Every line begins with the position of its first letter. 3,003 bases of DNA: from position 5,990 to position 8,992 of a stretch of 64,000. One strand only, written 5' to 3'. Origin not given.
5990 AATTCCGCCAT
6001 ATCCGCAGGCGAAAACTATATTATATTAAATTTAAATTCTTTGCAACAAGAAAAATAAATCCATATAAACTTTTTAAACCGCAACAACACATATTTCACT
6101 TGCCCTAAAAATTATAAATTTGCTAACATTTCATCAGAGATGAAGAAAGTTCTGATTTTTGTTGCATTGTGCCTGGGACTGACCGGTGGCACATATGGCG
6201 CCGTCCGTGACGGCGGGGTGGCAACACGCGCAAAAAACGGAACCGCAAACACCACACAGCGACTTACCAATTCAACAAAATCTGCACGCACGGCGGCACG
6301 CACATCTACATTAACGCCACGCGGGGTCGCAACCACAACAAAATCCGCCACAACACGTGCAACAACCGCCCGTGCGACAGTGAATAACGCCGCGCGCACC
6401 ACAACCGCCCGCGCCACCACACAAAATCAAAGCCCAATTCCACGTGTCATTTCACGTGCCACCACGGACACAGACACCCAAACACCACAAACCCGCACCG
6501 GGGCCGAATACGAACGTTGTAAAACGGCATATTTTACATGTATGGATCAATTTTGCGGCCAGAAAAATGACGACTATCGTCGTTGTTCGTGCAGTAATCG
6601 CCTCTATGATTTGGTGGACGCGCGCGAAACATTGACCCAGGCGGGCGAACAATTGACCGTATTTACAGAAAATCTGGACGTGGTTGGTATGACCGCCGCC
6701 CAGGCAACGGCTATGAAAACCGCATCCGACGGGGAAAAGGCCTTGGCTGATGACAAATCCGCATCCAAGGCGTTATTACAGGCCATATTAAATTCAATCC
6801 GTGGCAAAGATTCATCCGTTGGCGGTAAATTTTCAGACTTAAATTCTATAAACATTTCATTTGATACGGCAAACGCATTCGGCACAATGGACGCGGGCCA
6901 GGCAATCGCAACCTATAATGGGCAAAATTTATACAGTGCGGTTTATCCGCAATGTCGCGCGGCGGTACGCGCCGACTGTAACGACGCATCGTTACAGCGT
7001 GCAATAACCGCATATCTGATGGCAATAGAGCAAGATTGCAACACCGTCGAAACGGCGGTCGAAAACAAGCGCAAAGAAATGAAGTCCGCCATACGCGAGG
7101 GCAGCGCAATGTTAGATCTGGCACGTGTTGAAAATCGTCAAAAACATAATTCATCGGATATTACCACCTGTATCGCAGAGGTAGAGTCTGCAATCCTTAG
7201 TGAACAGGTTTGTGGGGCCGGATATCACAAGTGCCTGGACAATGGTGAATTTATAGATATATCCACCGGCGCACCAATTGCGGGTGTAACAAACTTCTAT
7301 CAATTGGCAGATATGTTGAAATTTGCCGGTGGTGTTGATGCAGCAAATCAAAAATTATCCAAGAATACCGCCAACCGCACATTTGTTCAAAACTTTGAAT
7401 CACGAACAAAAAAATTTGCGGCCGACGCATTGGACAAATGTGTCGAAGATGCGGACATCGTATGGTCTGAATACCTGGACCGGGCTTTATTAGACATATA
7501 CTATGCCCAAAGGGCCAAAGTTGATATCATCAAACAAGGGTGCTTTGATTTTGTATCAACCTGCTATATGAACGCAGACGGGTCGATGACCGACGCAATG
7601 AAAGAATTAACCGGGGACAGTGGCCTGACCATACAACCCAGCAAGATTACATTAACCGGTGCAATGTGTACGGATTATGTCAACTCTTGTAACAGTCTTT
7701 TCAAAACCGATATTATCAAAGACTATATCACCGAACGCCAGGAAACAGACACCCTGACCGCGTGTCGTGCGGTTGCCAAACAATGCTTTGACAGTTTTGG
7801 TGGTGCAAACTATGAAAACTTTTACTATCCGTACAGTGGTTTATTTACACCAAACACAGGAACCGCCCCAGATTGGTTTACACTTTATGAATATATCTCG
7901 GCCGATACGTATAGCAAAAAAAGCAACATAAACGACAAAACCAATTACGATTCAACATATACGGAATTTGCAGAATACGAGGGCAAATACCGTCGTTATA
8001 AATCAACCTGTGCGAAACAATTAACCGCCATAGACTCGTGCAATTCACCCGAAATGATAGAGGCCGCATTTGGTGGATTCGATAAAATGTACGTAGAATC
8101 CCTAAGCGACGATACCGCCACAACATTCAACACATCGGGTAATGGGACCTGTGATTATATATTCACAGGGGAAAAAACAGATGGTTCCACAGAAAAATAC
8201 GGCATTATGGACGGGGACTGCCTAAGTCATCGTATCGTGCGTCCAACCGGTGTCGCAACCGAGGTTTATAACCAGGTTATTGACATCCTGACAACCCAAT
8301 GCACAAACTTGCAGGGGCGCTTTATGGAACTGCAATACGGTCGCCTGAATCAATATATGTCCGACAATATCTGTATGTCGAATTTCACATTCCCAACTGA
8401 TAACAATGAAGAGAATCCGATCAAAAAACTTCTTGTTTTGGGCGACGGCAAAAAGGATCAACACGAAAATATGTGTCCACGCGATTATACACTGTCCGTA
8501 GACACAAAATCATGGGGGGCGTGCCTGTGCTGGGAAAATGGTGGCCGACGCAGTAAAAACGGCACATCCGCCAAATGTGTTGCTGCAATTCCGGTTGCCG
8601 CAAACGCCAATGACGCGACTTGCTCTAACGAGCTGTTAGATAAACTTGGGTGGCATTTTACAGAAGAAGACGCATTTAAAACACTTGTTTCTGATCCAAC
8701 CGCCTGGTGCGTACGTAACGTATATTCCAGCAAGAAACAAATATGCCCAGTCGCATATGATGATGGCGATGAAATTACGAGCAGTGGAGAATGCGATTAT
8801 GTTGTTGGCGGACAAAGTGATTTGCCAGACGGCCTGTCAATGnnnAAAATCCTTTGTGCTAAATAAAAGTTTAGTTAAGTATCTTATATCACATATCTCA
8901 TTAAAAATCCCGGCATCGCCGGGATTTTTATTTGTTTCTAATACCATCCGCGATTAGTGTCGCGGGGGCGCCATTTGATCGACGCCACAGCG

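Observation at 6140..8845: Two-member family of large secreted proteins with Thr/Ala/Arg-rich low-complexity region and conserved Cys signature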

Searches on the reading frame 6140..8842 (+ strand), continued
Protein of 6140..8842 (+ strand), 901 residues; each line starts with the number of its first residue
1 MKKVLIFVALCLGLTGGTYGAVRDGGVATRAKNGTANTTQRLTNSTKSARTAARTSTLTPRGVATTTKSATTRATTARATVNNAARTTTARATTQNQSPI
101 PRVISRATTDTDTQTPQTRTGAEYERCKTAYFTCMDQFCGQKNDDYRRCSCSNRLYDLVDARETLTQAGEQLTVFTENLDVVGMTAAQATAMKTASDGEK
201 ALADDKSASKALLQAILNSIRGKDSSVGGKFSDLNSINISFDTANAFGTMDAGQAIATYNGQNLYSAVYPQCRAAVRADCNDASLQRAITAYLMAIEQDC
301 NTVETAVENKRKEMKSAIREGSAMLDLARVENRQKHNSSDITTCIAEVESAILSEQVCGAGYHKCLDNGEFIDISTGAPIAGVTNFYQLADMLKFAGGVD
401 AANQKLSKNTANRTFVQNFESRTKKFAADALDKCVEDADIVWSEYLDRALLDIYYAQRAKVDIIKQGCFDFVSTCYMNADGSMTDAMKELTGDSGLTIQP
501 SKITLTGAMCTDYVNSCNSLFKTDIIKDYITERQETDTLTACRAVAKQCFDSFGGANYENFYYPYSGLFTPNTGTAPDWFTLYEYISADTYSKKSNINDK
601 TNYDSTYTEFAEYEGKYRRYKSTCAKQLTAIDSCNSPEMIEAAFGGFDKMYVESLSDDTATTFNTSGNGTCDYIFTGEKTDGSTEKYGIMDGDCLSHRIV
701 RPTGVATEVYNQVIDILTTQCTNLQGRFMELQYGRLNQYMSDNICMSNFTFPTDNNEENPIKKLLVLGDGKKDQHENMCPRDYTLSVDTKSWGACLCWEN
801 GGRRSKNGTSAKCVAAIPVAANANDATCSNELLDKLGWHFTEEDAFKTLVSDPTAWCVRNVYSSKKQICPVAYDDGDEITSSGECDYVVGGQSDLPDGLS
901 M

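Call 57: fold_search(model_id=the predicted structure, library=pdb)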
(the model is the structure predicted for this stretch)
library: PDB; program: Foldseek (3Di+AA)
matches with E <= 10: 53; with E <= 0.001: 0
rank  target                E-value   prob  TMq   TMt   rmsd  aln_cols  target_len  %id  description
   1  7nkd_d                1.1e+00  0.08  0.07  0.15  27.3       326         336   12  Mycobacterium smegmatis ATP synthase b-delta state 1 (released 2021-11-03)
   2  7nkl_d                1.3e+00  0.06  0.07  0.14  25.8       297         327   16  Mycobacterium smegmatis ATP synthase b-delta state 2 (released 2021-11-03)
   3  1cii                  1.5e+00  0.03  0.08  0.11  50.0       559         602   12  COLICIN IA (released 1998-01-14)
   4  2ot8_A                1.5e+00  0.02  0.06  0.07  24.4       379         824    9  Karyopherin Beta2/Transportin-hnRNPM NLS Complex (released 2007-04-10)
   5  7q1f_C                2.5e+00  0.04  0.05  0.14  18.0       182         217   14  CPAP:TUBULIN:IE5 ALPHAREP COMPLEX (released 2022-04-20)
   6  8tv0_A                2.8e+00  0.05  0.07  0.03  52.6       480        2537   10  XptA2 wild type (released 2023-09-27)
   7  7z0g_T                3.0e+00  0.04  0.05  0.14  18.0       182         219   14  CPAP:TUBULIN:IE5 ALPHAREP COMPLEX P1 SPACE GROUP (released 2022-04-13)
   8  7z0g_C                3.3e+00  0.03  0.05  0.13  19.3       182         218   14  CPAP:TUBULIN:IE5 ALPHAREP COMPLEX P1 SPACE GROUP (released 2022-04-13)
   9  7q2y_D                3.3e+00  0.02  0.06  0.05  25.1       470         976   10  Cryo-EM structure of clamped S.cerevisiae condensin-DNA complex (form II) (released 2022-03-23)
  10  2ot8_B                3.3e+00  0.02  0.07  0.07  23.5       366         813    9  Karyopherin Beta2/Transportin-hnRNPM NLS Complex (released 2007-04-10)
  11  7q1f_T                3.5e+00  0.03  0.05  0.12  18.3       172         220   14  CPAP:TUBULIN:IE5 ALPHAREP COMPLEX (released 2022-04-20)
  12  4jlq_A                3.5e+00  0.02  0.07  0.07  23.3       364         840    9  Crystal structure of human Karyopherin-beta2 bound to the PY-NLS of Saccharomyces cerevisiae NAB2 (released 2013-04-03)
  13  3au3                  3.6e+00  0.02  0.06  0.12  19.8       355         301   10  Crystal structure of armadillo repeat domain of APC (released 2011-11-02)
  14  7nkq_d                4.0e+00  0.03  0.07  0.14  27.9       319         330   14  Mycobacterium smegmatis ATP synthase b-delta state 3 (released 2021-10-27)
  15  9d0t_O                4.0e+00  0.03  0.08  0.05  22.4       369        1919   10  Proteasome core particle assembly intermediate Blm10:13S purified from Saccharomyces cerevisiae (released 2024-12-04)
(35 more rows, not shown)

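Call 61: search_protein_families(library=pfam, alignment_id=A1, max_evalue=1)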
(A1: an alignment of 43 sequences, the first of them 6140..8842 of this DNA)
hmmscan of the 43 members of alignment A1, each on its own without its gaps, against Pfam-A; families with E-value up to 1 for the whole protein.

A. member 1, window:6140-8842:+ (901 aa): 0 families

B. families by the number of members that match (of 43 scanned): 18 families
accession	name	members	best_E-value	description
PF08491.16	SE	7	0.057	Squalene epoxidase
PF24005.1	DUF7320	7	0.059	Domain of unknown function (DUF7320)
PF08647.16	BRE1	4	0.076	BRE1 E3 ubiquitin ligase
PF03529.18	TF_Otx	3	0.016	Otx1 transcription factor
PF16442.10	DUF5039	3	0.066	Domain of unknown function (DUF5039)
PF22750.1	Sol_i_2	2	0.047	Ant venom allergen Sol i 2 family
PF05388.16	Carbpep_Y_N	2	0.17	Carboxypeptidase Y pro-peptide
PF05100.17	Phage_tail_L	1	0.0064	Phage minor tail protein L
PF25706.1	HCMV_UL116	1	0.0079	Human cytomegalovirus UL116 protein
PF05406.20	WGR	1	0.033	WGR domain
PF02224.24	Cytidylate_kin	1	0.039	Cytidylate kinase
PF24722.1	DUF7674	1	0.11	Domain of unknown function (DUF7674)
PF16044.11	DUF4796_C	1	0.12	DUF4796 C-terminal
PF18043.6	T4_Rnl2_C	1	0.13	T4 RNA ligase 2 C-terminal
PF11789.14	zf-Nse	1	0.13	Zinc-finger of the MIZ type in Nse subunit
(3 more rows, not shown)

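Call 80: fold_search(model_id=the predicted structure, library=viral)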
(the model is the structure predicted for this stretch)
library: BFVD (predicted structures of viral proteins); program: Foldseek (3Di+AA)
matches with E <= 10: 42; with E <= 0.001: 0
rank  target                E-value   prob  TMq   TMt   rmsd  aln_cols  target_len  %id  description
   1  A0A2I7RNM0            3.4e-02  0.23  0.08  0.08  31.0       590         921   11  Coil containing protein [Vibrio phage 1.204.O._10N.222.46.F12]
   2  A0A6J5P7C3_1          2.7e-01  0.08  0.08  0.06  33.8       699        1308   11  Uncharacterized protein [uncultured Caudovirales phage]
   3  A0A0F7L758            6.1e-01  0.09  0.08  0.09  37.5       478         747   14  Uncharacterized protein [uncultured marine virus]
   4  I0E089                7.4e-01  0.13  0.04  0.04  45.0       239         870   15  Phosphoprotein [Ghana virus]
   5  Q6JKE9                7.4e-01  0.06  0.07  0.10  34.6       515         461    9  RING-type domain-containing protein [Neodiprion sertifer nucleopolyhedrovirus]
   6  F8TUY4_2              1.4e+00  0.03  0.06  0.06  28.0       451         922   11  (no name in the UniProt tables at hand)
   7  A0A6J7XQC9            1.8e+00  0.04  0.08  0.11  33.6       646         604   11  Uncharacterized protein [uncultured Caudovirales phage]
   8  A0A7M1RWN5            2.0e+00  0.04  0.06  0.04  58.3       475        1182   12  Uncharacterized protein [uncultured phage cr8_1]
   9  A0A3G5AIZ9            2.1e+00  0.12  0.08  0.24  20.3       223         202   11  t-SNARE coiled-coil homology domain-containing protein [Satyrvirus sp.]
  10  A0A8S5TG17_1          2.2e+00  0.02  0.07  0.05  44.4       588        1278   12  Tail tape measure [Myoviridae sp. ctIty1]
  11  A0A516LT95            2.3e+00  0.08  0.10  0.10  16.3       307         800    8  (no name in the UniProt tables at hand)
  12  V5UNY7                2.3e+00  0.02  0.05  0.04  20.1       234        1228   15  Uncharacterized protein [Shigella phage pSb-1]
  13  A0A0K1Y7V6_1          2.4e+00  0.04  0.08  0.08  29.3       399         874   12  (no name in the UniProt tables at hand)
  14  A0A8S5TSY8            2.4e+00  0.02  0.07  0.05  31.1       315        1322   15  Putative tail protein [Siphoviridae sp. ct8aS59]
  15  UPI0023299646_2       2.5e+00  0.04  0.07  0.06  66.0       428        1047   14  (no name look-up for this kind of identifier)
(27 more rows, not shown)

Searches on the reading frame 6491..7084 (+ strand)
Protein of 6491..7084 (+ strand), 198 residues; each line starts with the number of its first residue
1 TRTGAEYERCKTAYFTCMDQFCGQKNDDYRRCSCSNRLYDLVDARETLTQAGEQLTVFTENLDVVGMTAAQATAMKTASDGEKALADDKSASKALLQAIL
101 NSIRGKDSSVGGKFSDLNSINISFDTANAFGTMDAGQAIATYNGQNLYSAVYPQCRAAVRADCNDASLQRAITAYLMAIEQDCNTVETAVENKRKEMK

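Call 35: search_protein_representatives(alignment_id=A3)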
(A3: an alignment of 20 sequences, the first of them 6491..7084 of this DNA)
Query: 20 sequences, 165 profile positions. Proteins with E-value up to 0.001 (for the whole library): 624; up to 1e-10: 308; up to 1e-30: 55. The best 150 are listed.
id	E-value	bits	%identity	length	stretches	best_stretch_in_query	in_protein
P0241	1.6e-70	253.0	-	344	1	2-165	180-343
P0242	3.7e-60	219.3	-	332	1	3-165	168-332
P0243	9.3e-60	218.0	-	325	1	3-164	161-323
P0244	3.3e-58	212.9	-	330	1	4-164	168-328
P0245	2.6e-57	210.0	-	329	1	4-164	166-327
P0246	4.1e-57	209.4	-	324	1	2-164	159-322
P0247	3.7e-56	206.3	-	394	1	3-165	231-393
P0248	5.5e-56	205.7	-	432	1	3-165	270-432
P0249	5.2e-55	202.6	-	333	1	4-164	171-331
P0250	5.2e-55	202.6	-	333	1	3-164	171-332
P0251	1.5e-53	197.8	-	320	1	3-161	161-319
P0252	7.7e-52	192.2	-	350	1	2-161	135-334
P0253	1.2e-51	191.6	-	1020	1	2-161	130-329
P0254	2.6e-49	184.0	-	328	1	3-165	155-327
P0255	6.0e-49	182.8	-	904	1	2-161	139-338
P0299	7.1e-29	117.5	-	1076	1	4-157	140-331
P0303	3.7e-24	102.2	-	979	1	4-159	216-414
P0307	4.7e-22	95.3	-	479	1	4-161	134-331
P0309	7.4e-21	91.5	-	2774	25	45-79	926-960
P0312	1.1e-20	90.9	-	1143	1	4-161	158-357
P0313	1.7e-20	90.3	-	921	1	5-162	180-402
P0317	6.2e-20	88.4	-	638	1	6-162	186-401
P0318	8.1e-20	88.1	-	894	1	4-162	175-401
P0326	4.1e-19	85.8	-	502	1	4-161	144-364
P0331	6.3e-19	85.2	-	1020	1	3-154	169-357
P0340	2.2e-18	83.4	-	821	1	6-161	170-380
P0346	6.0e-18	82.0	-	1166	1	6-158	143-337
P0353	1.2e-17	81.0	-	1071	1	4-157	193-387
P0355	1.3e-17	80.9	-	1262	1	4-155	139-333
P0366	5.2e-17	79.0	-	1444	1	6-149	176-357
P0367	6.9e-17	78.6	-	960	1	4-155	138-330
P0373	2.1e-16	77.0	-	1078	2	5-154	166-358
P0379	4.0e-16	76.1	-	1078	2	4-157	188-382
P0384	5.2e-16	75.7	-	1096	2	5-155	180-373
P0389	8.5e-16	75.0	-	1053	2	4-159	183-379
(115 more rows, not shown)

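Call 36: search_protein_families(library=pfam, proteins=[P0299, P0312, P0331, P0346, P0355, P0366, P0353, P0384, P0317], max_evalue=0.01)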
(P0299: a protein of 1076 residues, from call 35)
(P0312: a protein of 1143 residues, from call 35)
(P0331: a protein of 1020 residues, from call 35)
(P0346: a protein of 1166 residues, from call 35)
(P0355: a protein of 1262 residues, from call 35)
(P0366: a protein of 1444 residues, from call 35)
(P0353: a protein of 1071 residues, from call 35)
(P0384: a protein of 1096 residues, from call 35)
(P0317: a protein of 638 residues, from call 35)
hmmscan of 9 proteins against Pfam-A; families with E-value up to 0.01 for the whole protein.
P0299 (1076 aa): 0 families

P0312 (1143 aa): 0 families

P0331 (1020 aa): 0 families

P0346 (1166 aa): 1 family
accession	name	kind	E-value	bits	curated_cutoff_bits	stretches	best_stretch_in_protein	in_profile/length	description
PF24634.1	DUF7631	-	0.00025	21.9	27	0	827-841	3-17/50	Domain of unknown function (DUF7631)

P0355 (1262 aa): 0 families

P0366 (1444 aa): 0 families

P0353 (1071 aa): 0 families

P0384 (1096 aa): 0 families

P0317 (638 aa): 0 families

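Call 37: list_cluster_members(proteins=[P0299, P0312, P0346, P0355, P0366, P0309, P0317, P0326, P0384, P0307])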
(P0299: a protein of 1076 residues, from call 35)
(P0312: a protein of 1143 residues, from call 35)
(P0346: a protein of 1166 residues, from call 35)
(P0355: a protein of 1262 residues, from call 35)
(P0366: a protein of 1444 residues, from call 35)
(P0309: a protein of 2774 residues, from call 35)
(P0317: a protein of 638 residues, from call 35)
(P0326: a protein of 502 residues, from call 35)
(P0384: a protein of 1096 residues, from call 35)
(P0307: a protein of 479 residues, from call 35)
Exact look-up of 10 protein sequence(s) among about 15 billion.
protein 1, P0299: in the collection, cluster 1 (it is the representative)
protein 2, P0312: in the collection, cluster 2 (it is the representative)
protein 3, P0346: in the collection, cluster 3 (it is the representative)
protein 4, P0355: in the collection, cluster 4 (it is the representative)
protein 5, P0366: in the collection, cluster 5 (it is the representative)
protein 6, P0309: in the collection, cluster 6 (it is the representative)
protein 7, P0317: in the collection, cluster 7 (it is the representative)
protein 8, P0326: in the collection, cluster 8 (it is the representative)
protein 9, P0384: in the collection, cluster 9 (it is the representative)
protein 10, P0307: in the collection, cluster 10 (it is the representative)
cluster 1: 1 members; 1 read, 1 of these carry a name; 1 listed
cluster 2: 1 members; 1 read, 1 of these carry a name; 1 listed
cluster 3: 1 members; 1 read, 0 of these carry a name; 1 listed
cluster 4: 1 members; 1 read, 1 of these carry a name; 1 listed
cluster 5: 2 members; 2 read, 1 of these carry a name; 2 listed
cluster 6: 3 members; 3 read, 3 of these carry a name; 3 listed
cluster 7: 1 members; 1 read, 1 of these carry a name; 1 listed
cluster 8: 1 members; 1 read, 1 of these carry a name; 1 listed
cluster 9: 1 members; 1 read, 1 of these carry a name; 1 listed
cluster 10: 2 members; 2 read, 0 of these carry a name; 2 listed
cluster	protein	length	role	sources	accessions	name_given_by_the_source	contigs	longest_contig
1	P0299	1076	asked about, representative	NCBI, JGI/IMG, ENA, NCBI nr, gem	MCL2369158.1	MAG: hypothetical protein FWC83_00605 [Alphaproteobacteria bacterium] | hypothetical protein [Alphaproteobacteria bacterium]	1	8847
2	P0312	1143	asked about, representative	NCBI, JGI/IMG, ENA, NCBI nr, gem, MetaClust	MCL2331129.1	MAG: hypothetical protein FWC61_01125 [Proteobacteria bacterium] | hypothetical protein [Pseudomonadota bacterium] | \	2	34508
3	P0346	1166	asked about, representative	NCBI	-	-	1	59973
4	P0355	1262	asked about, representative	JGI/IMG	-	hypothetical protein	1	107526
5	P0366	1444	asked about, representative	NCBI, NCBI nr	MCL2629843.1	MAG: hypothetical protein FWD33_04150 [Alphaproteobacteria bacterium] | hypothetical protein [Alphaproteobacteria bacterium]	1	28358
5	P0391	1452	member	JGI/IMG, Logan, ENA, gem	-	-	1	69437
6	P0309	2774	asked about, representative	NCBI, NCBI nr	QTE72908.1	Cna B-type domain-containing protein [Clostridiales bacterium FE2010]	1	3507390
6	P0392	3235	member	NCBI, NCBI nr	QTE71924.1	Cna B-type domain-containing protein [Clostridiales bacterium FE2011]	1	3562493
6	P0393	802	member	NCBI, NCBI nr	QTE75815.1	Cna B-type domain-containing protein [Clostridiales bacterium FE2010]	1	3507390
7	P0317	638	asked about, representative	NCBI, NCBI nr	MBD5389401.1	hypothetical protein HDR63_04065, partial [bacterium] | hypothetical protein [bacterium]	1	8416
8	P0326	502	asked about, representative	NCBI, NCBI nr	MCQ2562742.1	MAG: hypothetical protein MJ158_03980, partial [Alphaproteobacteria bacterium] | hypothetical protein [Alphaproteobacteria bacterium]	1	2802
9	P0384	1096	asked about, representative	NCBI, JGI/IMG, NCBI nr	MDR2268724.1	MAG: hypothetical protein LBD94_00895 [Rickettsiales bacterium] | hypothetical protein | hypothetical protein [Rickettsiales bacterium]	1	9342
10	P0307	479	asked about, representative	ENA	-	-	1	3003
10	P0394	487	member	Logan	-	-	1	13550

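Call 67: list_cluster_members(proteins=[P0303, P0313, P0318, P0331, P0340, P0353, P0367, P0373, P0379, P0389])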
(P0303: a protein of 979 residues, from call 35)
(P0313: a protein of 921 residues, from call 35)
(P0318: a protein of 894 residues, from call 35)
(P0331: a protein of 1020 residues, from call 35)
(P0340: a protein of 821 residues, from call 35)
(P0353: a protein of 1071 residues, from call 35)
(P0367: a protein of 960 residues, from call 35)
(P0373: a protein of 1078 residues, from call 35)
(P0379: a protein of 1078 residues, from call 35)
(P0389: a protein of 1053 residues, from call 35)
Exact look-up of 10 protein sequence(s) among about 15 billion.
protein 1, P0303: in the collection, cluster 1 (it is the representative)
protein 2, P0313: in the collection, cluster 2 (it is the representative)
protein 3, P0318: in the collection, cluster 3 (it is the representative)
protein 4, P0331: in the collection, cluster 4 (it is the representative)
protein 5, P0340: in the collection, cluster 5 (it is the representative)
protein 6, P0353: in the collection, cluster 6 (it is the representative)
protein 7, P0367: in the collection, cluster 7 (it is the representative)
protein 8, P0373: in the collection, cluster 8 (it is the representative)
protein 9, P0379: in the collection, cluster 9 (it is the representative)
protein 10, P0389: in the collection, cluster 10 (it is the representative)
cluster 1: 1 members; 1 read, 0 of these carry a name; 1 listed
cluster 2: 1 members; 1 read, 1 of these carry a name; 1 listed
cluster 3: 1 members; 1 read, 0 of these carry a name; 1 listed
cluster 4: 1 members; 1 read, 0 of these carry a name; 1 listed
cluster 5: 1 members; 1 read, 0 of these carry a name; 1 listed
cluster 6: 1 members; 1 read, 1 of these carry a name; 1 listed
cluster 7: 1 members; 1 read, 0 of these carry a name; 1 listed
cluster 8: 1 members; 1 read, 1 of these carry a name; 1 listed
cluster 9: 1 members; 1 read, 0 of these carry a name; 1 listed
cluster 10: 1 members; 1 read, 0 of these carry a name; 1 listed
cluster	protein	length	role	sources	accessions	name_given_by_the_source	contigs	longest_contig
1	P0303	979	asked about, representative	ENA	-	-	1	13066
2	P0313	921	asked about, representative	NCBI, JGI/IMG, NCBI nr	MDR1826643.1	MAG: hypothetical protein LBQ49_03035 [Rickettsiales bacterium] | hypothetical protein | hypothetical protein [Rickettsiales bacterium]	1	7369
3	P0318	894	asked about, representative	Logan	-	-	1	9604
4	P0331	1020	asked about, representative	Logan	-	-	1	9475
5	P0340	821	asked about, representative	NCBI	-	-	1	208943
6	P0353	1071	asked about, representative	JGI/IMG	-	hypothetical protein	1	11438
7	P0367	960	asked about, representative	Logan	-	-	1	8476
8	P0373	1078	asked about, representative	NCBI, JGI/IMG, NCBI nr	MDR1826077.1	MAG: hypothetical protein LBQ49_00105 [Rickettsiales bacterium] | hypothetical protein | hypothetical protein [Rickettsiales bacterium]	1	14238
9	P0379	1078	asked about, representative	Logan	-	-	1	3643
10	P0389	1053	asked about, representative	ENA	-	-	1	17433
